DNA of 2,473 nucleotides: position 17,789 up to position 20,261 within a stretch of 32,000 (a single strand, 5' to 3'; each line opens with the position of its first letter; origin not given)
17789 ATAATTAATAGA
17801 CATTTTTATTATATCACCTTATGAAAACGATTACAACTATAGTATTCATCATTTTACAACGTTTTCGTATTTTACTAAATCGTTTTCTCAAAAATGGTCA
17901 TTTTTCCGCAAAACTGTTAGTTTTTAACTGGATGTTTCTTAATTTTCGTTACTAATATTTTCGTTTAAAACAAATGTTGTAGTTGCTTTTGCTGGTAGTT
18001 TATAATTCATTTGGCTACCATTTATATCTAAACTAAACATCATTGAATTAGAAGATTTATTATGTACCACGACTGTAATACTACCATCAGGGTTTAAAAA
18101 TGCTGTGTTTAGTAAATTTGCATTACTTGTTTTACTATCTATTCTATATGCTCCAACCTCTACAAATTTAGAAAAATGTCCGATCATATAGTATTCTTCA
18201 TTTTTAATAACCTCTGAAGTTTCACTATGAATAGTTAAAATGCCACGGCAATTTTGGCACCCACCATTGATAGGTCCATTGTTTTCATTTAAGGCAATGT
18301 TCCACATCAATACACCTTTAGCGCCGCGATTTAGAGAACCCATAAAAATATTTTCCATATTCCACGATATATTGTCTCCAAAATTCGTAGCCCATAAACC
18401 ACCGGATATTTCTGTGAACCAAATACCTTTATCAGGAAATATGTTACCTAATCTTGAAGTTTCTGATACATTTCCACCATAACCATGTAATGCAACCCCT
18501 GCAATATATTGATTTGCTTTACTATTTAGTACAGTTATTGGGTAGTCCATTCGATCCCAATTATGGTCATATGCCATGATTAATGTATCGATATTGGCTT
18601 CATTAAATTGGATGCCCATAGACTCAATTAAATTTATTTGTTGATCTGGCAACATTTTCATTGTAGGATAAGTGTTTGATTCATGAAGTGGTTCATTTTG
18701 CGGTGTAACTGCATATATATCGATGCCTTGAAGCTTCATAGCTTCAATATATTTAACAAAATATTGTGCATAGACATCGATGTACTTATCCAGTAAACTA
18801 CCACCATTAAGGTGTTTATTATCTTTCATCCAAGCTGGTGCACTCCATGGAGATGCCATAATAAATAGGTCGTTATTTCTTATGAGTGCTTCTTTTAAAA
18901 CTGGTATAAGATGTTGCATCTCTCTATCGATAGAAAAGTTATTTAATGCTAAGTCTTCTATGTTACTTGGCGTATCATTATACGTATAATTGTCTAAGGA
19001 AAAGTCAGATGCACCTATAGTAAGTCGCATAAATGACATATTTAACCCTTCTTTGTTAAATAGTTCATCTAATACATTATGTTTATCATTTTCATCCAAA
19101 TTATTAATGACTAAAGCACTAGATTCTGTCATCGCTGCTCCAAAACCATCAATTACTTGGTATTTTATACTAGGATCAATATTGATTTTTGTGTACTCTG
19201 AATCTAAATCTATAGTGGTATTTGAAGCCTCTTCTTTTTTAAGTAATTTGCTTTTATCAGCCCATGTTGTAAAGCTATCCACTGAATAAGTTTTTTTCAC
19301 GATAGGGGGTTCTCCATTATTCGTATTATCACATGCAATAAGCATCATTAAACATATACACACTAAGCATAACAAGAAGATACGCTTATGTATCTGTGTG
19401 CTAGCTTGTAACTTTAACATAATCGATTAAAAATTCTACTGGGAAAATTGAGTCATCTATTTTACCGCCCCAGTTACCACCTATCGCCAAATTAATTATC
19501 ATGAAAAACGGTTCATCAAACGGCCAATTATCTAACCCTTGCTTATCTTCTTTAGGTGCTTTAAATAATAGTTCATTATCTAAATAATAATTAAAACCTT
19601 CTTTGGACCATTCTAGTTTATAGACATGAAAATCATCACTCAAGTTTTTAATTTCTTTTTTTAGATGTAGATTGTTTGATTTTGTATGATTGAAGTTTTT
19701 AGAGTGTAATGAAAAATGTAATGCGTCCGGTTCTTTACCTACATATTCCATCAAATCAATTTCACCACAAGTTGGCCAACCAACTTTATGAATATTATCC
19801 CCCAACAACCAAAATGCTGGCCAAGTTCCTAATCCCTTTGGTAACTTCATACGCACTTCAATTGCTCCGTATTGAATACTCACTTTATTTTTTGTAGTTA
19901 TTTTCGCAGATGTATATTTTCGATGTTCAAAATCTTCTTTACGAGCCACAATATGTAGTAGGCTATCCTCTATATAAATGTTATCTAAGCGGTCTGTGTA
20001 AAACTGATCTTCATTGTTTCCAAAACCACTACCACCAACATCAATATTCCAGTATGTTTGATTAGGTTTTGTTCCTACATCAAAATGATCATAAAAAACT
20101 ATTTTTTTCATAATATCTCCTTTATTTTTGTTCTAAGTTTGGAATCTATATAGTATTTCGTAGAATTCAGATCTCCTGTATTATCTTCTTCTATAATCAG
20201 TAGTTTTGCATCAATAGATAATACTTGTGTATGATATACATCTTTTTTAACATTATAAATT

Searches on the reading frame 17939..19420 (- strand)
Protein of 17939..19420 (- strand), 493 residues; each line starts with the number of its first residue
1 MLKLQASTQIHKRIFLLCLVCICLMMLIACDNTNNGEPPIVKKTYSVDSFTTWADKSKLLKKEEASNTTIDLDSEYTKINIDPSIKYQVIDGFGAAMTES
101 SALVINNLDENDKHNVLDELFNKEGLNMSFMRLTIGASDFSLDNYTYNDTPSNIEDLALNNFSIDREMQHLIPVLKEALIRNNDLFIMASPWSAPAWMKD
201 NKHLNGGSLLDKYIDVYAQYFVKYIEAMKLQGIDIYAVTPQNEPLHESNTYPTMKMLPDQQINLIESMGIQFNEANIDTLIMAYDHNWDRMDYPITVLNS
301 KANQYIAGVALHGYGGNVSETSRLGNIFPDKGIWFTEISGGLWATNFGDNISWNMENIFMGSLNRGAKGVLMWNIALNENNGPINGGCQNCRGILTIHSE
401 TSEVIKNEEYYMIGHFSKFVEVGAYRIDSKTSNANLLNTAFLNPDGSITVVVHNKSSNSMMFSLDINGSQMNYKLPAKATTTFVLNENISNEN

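Call 5: search_protein_families(library=pfam, proteins=[window:17939-19420:-], max_evalue=0.01)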
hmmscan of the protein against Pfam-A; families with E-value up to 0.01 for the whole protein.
window:17939-19420:- (493 aa): 4 families
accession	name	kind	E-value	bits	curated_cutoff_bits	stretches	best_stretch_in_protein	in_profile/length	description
PF02055.22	Glyco_hydro_30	-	2.1e-44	152.4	23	1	90-420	1-348/348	Glycosyl hydrolase family 30 TIM-barrel domain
PF17189.10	Glyco_hydro_30C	-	2.2e-18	66.6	22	1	423-483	1-65/65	Glycosyl hydrolase family 30 beta sandwich domain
PF02057.21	Glyco_hydro_59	-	4.2e-11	43.1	27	1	91-260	2-158/294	Glycosyl hydrolase family 59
PF14587.12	Glyco_hydr_30_2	-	0.00016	21.6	27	1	78-290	3-232/364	O-Glycosyl hydrolase family 30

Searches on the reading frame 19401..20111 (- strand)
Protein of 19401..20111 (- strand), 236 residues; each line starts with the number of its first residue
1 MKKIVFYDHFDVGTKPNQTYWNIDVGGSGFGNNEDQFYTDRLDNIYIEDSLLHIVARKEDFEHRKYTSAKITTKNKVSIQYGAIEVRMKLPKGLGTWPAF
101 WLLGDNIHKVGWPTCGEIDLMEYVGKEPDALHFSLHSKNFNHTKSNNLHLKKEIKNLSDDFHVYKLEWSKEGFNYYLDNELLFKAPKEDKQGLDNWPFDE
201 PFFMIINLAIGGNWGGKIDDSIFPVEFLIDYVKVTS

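Call 5: search_protein_families(library=pfam, proteins=[window:19401-20111:-], max_evalue=0.01)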
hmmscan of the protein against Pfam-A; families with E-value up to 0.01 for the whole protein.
window:19401-20111:- (236 aa): 2 families
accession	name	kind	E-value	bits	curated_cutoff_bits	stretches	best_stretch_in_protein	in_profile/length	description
PF00722.28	Glyco_hydro_16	-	8.5e-25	87.6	22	1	60-217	23-165/175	Glycosyl hydrolases family 16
PF03935.22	SKN1_KRE6_Sbg1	-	2.4e-09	36.6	30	1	43-112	159-230/501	Beta-glucan synthesis-associated protein SKN1/KRE6/Sbg1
